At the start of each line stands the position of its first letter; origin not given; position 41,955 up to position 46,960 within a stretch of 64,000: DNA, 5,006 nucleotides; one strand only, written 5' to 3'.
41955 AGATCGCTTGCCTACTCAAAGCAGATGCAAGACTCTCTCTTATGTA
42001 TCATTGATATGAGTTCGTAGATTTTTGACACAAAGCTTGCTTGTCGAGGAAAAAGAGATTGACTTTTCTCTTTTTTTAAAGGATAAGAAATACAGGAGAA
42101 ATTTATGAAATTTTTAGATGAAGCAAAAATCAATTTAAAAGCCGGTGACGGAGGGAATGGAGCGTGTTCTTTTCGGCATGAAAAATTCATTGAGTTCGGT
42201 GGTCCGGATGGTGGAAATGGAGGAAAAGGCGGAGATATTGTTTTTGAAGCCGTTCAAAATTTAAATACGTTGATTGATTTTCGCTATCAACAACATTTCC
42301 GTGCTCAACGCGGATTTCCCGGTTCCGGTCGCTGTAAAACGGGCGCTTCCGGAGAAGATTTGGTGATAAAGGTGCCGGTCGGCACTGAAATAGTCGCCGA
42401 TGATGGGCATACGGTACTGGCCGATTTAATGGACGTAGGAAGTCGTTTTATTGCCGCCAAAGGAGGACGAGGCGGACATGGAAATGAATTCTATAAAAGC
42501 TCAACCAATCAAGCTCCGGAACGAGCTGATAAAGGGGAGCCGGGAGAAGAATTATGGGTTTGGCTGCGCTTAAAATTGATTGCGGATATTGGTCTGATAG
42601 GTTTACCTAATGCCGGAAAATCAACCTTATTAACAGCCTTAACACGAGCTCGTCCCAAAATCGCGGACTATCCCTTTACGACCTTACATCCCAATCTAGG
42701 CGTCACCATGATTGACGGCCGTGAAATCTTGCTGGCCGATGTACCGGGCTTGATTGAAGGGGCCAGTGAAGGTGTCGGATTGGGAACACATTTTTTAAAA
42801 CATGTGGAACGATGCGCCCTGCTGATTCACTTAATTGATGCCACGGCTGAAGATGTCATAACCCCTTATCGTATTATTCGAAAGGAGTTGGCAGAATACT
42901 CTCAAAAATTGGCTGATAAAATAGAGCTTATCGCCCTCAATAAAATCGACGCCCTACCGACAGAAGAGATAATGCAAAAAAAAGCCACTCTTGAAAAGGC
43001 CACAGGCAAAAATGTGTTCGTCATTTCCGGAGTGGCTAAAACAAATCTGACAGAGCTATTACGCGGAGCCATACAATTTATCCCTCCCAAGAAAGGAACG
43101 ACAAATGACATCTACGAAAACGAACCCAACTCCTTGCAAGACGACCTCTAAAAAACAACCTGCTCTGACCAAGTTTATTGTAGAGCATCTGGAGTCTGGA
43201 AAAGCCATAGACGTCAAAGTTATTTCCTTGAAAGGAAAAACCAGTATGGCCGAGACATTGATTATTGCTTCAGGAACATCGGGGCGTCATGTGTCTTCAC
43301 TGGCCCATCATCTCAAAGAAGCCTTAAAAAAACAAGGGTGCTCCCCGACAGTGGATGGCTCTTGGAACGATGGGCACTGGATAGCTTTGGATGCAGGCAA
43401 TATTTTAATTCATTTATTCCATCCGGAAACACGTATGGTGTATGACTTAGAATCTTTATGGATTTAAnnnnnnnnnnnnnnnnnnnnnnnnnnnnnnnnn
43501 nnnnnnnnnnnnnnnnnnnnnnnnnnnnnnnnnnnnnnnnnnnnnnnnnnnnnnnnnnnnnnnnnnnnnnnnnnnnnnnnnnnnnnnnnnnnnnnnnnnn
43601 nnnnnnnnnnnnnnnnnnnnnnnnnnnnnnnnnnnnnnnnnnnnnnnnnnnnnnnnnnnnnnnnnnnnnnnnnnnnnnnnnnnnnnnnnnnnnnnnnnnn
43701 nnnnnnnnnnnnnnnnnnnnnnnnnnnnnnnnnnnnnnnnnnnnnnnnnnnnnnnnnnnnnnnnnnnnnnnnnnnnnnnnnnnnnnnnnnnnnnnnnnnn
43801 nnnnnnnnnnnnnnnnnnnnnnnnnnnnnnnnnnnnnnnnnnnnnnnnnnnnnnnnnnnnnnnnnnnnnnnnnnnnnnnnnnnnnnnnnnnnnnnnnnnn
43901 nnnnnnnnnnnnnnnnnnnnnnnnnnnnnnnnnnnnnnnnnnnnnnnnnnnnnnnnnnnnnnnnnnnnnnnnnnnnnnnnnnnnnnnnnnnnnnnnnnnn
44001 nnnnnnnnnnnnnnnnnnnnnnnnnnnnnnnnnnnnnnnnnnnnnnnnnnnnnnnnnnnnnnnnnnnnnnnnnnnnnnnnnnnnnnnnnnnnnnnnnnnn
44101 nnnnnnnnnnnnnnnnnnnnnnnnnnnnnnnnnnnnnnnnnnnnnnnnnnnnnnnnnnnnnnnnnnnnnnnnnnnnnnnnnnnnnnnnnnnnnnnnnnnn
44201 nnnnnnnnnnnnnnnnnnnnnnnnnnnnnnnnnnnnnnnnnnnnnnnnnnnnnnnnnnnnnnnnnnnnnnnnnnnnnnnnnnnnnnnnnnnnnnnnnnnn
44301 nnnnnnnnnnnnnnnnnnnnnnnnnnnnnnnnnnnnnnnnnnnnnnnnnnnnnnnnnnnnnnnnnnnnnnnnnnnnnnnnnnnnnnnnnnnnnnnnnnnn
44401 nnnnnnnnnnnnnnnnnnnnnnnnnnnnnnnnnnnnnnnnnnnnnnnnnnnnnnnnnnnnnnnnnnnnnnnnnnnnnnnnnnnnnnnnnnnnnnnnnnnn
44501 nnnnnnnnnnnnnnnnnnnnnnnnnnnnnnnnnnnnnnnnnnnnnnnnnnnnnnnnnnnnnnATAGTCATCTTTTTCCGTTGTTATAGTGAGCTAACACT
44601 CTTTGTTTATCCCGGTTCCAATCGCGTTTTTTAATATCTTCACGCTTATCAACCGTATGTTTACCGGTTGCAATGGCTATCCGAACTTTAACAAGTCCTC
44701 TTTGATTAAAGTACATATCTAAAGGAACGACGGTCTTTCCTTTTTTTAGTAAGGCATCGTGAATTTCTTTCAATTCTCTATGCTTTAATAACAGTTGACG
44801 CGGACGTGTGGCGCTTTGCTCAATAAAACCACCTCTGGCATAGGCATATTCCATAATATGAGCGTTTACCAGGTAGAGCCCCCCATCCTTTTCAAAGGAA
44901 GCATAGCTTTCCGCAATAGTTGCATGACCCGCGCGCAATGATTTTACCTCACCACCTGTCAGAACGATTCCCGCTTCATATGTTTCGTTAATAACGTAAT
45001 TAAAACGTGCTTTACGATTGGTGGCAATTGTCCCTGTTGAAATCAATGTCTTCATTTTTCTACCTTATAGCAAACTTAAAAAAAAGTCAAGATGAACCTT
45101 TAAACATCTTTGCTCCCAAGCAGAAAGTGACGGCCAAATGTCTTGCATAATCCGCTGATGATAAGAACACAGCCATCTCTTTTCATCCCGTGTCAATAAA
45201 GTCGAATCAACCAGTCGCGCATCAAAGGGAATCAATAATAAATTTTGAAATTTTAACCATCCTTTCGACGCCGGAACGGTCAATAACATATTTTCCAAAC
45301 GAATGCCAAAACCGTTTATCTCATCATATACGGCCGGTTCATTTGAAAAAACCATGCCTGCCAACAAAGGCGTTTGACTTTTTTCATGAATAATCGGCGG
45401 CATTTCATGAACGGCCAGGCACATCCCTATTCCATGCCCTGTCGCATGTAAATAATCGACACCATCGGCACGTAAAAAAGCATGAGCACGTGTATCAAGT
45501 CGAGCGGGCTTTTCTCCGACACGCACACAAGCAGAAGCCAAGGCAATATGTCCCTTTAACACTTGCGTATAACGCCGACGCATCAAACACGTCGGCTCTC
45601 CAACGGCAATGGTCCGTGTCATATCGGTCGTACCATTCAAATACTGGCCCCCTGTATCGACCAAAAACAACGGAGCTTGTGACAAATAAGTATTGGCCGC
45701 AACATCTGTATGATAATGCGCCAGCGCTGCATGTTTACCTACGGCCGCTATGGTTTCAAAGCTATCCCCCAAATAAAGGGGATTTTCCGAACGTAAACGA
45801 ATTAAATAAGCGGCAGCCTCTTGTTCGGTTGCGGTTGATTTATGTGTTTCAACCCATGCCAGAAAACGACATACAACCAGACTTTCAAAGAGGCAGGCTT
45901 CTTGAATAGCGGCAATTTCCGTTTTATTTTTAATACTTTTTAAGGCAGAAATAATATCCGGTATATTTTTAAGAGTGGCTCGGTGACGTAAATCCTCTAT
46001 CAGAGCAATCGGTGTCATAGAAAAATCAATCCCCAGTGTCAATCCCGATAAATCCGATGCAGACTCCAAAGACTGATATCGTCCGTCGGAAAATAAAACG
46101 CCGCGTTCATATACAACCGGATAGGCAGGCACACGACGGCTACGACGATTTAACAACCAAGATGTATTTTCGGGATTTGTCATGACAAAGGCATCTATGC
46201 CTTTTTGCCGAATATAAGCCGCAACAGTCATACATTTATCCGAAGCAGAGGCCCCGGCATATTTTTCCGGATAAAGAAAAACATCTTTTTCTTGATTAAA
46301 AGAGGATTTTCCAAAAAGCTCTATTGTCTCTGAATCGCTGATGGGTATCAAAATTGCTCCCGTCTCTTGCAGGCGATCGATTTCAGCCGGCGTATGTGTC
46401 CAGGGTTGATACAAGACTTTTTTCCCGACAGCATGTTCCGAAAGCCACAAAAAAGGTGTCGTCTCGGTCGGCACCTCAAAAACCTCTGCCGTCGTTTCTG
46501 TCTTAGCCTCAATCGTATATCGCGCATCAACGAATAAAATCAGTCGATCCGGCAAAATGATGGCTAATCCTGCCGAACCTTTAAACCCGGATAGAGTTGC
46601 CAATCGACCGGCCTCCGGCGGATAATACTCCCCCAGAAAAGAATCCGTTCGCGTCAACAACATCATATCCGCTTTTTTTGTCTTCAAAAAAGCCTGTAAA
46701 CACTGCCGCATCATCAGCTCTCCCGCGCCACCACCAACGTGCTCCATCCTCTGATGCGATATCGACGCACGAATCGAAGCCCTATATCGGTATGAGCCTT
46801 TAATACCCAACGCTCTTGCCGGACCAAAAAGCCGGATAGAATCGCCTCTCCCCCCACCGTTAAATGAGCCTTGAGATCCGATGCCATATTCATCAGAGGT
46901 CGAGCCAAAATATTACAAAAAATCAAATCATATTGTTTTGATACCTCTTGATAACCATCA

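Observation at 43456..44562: GT10 alpha-1,3-fucosyltransferase-like gene with a eukaryote-type N-terminal membrane anchor inserted between rsfS and smpB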

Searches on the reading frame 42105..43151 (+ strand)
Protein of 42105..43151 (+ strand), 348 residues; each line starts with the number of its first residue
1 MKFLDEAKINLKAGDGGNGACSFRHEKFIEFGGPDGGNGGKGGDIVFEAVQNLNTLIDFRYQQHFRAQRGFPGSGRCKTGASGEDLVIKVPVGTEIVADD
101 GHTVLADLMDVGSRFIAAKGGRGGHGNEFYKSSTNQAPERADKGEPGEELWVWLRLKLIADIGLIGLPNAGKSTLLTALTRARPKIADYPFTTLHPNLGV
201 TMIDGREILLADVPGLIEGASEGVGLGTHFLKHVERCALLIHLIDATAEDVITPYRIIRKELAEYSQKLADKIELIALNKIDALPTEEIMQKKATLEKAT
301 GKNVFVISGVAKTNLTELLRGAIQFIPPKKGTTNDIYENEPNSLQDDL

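Call 3: search_protein_families(library=pfam, proteins=[window:42105-43151:+], max_evalue=0.01)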
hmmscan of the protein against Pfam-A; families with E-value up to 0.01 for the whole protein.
window:42105-43151:+ (348 aa): 6 families
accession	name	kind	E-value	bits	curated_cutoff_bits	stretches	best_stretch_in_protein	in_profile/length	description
PF01018.28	GTP1_OBG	-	5e-60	202.1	27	1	5-158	2-155/155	GTP1/OBG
PF01926.29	MMR_HSR1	-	2.4e-27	95.7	21.9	1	162-280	2-113/113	50S ribosome-binding GTPase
PF02421.24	FeoB_N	-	6.2e-14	52.2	27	1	162-320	3-154/156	Ferrous iron transport protein B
PF00025.27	Arf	-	0.00025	21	22.3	1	163-317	18-165/174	ADP-ribosylation factor family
PF00009.33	GTP_EFTU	-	0.0015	18.5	26.5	0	274-328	124-188/188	Elongation factor Tu GTP binding domain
PF03193.22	RsgA_GTPase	-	0.0062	16.8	30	0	257-318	41-100/174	RsgA GTPase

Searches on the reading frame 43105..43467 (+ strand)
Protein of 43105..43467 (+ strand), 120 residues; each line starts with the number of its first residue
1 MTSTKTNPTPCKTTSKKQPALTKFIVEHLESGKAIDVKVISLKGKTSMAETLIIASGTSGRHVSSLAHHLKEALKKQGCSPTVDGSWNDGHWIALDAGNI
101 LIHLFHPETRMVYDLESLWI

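Call 3: search_protein_families(library=pfam, proteins=[window:43105-43467:+], max_evalue=0.01)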
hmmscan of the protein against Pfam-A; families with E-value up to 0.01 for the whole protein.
window:43105-43467:+ (120 aa): 1 family
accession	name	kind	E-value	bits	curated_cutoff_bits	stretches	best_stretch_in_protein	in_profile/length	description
PF02410.21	RsfS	-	1.4e-26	93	21.6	1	24-119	2-98/98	Ribosomal silencing factor during starvation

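Call 4: search_protein_families(library=ncbifam, proteins=[window:43105-43467:+], max_evalue=0.01)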
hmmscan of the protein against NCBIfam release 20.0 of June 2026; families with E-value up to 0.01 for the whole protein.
window:43105-43467:+ (120 aa): 1 family
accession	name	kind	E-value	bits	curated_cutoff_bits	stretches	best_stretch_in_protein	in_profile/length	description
TIGR00090.1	rsfS_iojap_ybeB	equivalog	6.5e-28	96.8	56.9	1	22-119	2-99/99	ribosome silencing factor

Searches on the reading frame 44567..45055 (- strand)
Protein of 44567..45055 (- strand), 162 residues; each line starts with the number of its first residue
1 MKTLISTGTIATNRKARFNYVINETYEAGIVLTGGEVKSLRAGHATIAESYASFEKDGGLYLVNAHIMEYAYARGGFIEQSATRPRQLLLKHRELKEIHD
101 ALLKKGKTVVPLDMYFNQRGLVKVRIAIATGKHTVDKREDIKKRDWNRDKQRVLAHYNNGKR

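Call 3: search_protein_families(library=pfam, proteins=[window:44567-45055:-], max_evalue=0.01)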
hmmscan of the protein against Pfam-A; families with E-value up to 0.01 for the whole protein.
window:44567-45055:- (162 aa): 1 family
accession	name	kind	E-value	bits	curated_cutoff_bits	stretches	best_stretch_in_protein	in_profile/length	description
PF01668.23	SmpB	-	5.5e-50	169.5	27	1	10-155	1-142/143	SmpB protein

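Call 4: search_protein_families(library=ncbifam, proteins=[window:44567-45055:-], max_evalue=0.01)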
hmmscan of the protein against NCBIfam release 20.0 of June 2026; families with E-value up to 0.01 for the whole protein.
window:44567-45055:- (162 aa): 2 families
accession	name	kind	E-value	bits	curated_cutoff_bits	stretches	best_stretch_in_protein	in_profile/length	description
NF003843.0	PRK05422.1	equivalog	1.7e-53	180.5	130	1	6-155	9-154/156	SsrA-binding protein SmpB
TIGR00086.1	smpB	equivalog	2.9e-47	160.3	119.1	1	10-154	2-143/144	SsrA-binding protein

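Call 12: find_homologous_proteins(query=window:44567-45055:-, max_evalue=1e-20)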
Query window:44567-45055:- (162 aa): 7311 proteins with E <= 1e-20 among 8000 candidates; the best 120 are listed.
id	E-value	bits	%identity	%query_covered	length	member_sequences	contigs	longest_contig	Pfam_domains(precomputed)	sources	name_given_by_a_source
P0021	5.1e-101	353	100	100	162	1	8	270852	PF01668.24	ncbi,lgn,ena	-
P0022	1.8e-86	306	83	100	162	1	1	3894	PF01668.24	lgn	-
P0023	2.4e-74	266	76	99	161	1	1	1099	PF01668.24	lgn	-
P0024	3.0e-73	263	74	99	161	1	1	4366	PF01668.24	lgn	-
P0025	8.9e-73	261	73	99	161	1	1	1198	PF01668.24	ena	-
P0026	1.3e-72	261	75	99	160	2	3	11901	PF01668.24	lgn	-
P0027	1.4e-72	261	75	99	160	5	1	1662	PF01668.24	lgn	-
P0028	1.5e-72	261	73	99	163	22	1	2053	PF01668.24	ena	-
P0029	1.7e-72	260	75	99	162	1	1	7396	PF01668.24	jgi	-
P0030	1.8e-72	260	73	99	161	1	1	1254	PF01668.24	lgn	-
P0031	1.9e-72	260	74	99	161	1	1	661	PF01668.24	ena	-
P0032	2.6e-72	260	74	99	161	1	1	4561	PF01668.24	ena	-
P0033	4.5e-72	259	74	99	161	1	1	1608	PF01668.24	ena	-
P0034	4.7e-72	259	73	99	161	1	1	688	PF01668.24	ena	-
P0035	5.6e-72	259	74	99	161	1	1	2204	PF01668.24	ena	-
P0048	5.6e-71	256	73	99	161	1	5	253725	PF01668.24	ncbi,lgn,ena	-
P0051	8.3e-71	255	72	99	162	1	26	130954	PF01668.24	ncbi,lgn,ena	-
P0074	8.7e-69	248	72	99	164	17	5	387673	PF01668.24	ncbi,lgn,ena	-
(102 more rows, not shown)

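Call 13: find_encoding_contigs(protein=P0048, flank=6000, max_places=2)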
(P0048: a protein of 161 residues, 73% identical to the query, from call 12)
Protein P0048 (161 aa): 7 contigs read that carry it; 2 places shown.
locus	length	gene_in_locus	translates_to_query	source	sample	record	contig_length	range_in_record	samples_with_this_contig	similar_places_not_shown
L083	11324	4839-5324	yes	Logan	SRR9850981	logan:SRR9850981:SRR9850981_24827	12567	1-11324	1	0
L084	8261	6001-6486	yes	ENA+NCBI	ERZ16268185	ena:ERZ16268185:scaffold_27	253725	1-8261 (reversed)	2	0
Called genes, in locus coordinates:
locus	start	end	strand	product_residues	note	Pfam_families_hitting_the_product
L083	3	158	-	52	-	?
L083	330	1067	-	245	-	PF00106:adh_short, PF08659:KR, PF01370:Epimerase (weak), PF13460:NAD_binding_10, PF13561:adh_short_C2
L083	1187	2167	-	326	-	PF01544:CorA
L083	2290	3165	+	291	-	PF06325:PrmA, PF01135:PCMT (weak), PF02475:TRM5-TYW2_MTfase (weak), PF05175:MTS, PF13489:Methyltransf_23, PF13847:Methyltransf_31, PF08242:Methyltransf_12, PF13649:Methyltransf_25, +3 more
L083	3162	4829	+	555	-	PF01321:Creatinase_N, PF16189:Creatinase_N_2, PF00557:Peptidase_M24, PF16188:Peptidase_M24_C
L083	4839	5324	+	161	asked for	PF01668:SmpB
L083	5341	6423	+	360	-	PF03414:Glyco_transf_6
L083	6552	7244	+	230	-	PF12796:Ank_2, PF13606:Ank_3 (faint), PF13857:Ank_5 (weak), PF00023:Ank (weak), PF12796:Ank_2, PF13637:Ank_4 (weak), PF00023:Ank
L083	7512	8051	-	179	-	PF01281:Ribosomal_L9_N, PF03948:Ribosomal_L9_C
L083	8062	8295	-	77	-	PF01084:Ribosomal_S18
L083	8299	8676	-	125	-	PF01250:Ribosomal_S6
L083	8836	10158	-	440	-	-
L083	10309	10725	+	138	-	PF21157:DksA_N, PF01258:zf-dskA_traR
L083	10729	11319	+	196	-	PF02545:Maf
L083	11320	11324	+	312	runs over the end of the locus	PF10150:RNase_E_G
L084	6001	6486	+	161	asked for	PF01668:SmpB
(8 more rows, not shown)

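Call 14: find_encoding_contigs(protein=P0051, flank=6000, max_places=2)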
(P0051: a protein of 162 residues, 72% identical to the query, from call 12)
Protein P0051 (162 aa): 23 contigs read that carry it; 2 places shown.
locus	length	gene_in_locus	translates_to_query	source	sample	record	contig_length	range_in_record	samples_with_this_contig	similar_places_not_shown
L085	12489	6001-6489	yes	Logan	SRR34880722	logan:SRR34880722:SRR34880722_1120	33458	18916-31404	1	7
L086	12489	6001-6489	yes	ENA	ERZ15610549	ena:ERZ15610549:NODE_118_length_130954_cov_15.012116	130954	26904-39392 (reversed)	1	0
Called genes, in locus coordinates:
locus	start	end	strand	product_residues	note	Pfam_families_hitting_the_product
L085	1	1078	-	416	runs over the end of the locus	PF00109:ketoacyl-synt, PF02801:Ketoacyl-synt_C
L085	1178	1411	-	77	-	PF00550:PP-binding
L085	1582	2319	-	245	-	PF00106:adh_short, PF08659:KR, PF13460:NAD_binding_10 (faint), PF13561:adh_short_C2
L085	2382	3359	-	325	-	PF01544:CorA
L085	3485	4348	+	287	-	PF06325:PrmA, PF08242:Methyltransf_12 (faint), PF01135:PCMT (faint), PF05175:MTS, PF13489:Methyltransf_23 (weak), PF13649:Methyltransf_25, PF13847:Methyltransf_31 (weak)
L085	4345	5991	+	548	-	PF01321:Creatinase_N, PF16189:Creatinase_N_2, PF00557:Peptidase_M24, PF16188:Peptidase_M24_C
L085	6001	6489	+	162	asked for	PF01668:SmpB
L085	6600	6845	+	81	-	-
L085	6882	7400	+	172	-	-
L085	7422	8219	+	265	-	-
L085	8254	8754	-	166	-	PF03073:TspO_MBR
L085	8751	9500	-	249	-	PF12146:Hydrolase_4, PF00561:Abhydrolase_1, PF12697:Abhydrolase_6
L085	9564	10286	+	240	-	PF18912:DZR_2, PF00156:Pribosyltran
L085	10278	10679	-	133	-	PF00293:NUDIX, PF14815:NUDIX_4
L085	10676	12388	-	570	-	PF00587:tRNA-synt_2b, PF04073:tRNA_edit, PF03129:HGTP_anticodon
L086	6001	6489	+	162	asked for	PF01668:SmpB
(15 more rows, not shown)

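Call 15: find_encoding_contigs(protein=P0074, flank=6000, max_places=2)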
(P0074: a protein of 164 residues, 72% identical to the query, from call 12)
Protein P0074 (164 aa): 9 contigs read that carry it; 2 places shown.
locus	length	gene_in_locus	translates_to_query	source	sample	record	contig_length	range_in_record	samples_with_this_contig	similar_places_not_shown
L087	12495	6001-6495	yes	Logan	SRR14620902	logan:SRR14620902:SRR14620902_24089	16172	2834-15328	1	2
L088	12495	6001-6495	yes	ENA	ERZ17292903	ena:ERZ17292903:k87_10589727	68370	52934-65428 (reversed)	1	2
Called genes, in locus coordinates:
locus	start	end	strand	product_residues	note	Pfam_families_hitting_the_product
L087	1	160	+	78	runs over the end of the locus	-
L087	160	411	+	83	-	-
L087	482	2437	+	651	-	PF19830:DUF6311, PF25853:DUF6311_C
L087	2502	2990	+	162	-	-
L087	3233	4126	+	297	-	PF06325:PrmA, PF03848:TehB (weak), PF05175:MTS, PF13489:Methyltransf_23 (weak), PF13847:Methyltransf_31, PF08241:Methyltransf_11 (weak), PF08242:Methyltransf_12 (weak), PF13649:Methyltransf_25, +1 more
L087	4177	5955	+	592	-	PF01321:Creatinase_N, PF16189:Creatinase_N_2, PF00557:Peptidase_M24, PF16188:Peptidase_M24_C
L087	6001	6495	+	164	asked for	PF01668:SmpB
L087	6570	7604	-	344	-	PF02547:Queuosine_synth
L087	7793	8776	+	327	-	-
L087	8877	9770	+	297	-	-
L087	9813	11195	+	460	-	PF01554:MatE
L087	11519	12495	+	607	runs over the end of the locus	?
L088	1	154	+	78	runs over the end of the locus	-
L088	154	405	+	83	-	-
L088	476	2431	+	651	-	PF19830:DUF6311, PF25853:DUF6311_C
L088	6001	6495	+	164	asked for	PF01668:SmpB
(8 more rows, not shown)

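Call 16: find_encoding_contigs(protein=P0021, flank=10000, max_places=3)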
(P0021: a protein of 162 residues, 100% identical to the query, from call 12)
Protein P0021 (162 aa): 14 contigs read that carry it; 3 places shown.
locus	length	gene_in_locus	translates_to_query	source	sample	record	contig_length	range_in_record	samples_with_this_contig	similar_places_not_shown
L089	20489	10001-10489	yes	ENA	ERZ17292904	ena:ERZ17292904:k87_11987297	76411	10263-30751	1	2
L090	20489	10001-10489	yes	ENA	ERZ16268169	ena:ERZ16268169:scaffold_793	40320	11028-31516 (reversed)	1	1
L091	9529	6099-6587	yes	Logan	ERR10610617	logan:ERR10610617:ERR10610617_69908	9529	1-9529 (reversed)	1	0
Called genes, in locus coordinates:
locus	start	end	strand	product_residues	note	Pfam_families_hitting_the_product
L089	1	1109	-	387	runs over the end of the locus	PF04966:OprB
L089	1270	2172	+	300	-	PF00892:EamA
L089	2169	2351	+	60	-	-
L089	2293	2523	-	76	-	-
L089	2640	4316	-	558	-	PF00005:ABC_tran, PF02463:SMC_N (faint), PF13476:AAA_23 (faint), PF13555:AAA_29 (faint), PF13304:AAA_21 (faint), PF12848:ABC_tran_Xtn, PF00005:ABC_tran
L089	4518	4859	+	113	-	PF02699:YajC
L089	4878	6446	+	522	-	PF21760:SecD_1st, PF22599:SecDF_P1_head, PF02355:SecD_SecF_C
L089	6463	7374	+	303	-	PF07549:Sec_GG (weak), PF02355:SecD_SecF_C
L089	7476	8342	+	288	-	PF06325:PrmA, PF01135:PCMT (weak), PF05175:MTS, PF13489:Methyltransf_23 (weak), PF13847:Methyltransf_31 (weak), PF08241:Methyltransf_11 (weak), PF13649:Methyltransf_25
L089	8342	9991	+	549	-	PF01321:Creatinase_N, PF16189:Creatinase_N_2, PF00557:Peptidase_M24, PF16188:Peptidase_M24_C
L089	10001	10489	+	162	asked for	PF01668:SmpB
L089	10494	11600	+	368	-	PF00852:Glyco_transf_10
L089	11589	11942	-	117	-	PF02410:RsfS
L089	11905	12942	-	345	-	PF01018:GTP1_OBG, PF01926:MMR_HSR1, PF02421:FeoB_N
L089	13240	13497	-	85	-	PF01016:Ribosomal_L27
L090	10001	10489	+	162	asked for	PF01668:SmpB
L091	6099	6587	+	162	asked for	PF01668:SmpB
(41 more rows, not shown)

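Call 30: search_protein_families(library=pfam, proteins=[L083:5341-6423:+, L083:6552-7244:+], max_evalue=0.001)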
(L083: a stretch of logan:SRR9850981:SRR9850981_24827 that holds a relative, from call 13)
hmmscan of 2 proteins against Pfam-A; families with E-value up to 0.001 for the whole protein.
L083:5341-6423:+ (360 aa): 1 family
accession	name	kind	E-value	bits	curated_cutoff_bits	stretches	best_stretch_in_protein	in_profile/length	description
PF03414.19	Glyco_transf_6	-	7.8e-30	104.2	25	1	35-239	78-287/313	Glycosyltransferase family 6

L083:6552-7244:+ (230 aa): 5 families
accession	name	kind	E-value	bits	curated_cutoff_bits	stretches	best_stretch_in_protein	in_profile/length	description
PF00023.36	Ank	-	7.4e-32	108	21.1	3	112-142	2-32/33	Ankyrin repeat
PF12796.13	Ank_2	-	9.3e-32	109.9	27.3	2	92-174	10-89/90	Ankyrin repeats (3 copies)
PF13637.12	Ank_4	-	2.6e-21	75.6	22.7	1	93-130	11-48/50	Ankyrin repeats (many copies)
PF13606.12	Ank_3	-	9.9e-21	71.8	22.3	1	48-76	2-30/30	Ankyrin repeat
PF13857.12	Ank_5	-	1.1e-13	51.7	27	2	41-85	9-53/56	Ankyrin repeats (many copies)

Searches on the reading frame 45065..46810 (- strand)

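Call 3: search_protein_families(library=pfam, proteins=[window:45065-46810:-], max_evalue=0.01)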
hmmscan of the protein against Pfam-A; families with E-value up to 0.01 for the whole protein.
window:45065-46810:- (581 aa): 4 families
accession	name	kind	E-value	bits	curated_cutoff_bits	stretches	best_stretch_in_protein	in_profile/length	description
PF00557.29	Peptidase_M24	-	2.2e-41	142.4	23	1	301-510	2-205/208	Metallopeptidase family M24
PF16189.11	Creatinase_N_2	-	2.7e-16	60.5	29.7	1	173-234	6-67/161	Creatinase/Prolidase N-terminal domain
PF01321.24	Creatinase_N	-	6.8e-15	56.2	22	2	36-158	3-119/128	Creatinase/Prolidase N-terminal domain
PF16188.10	Peptidase_M24_C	-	2.9e-12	46.8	28.9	1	518-564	2-48/63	C-terminal region of peptidase_M24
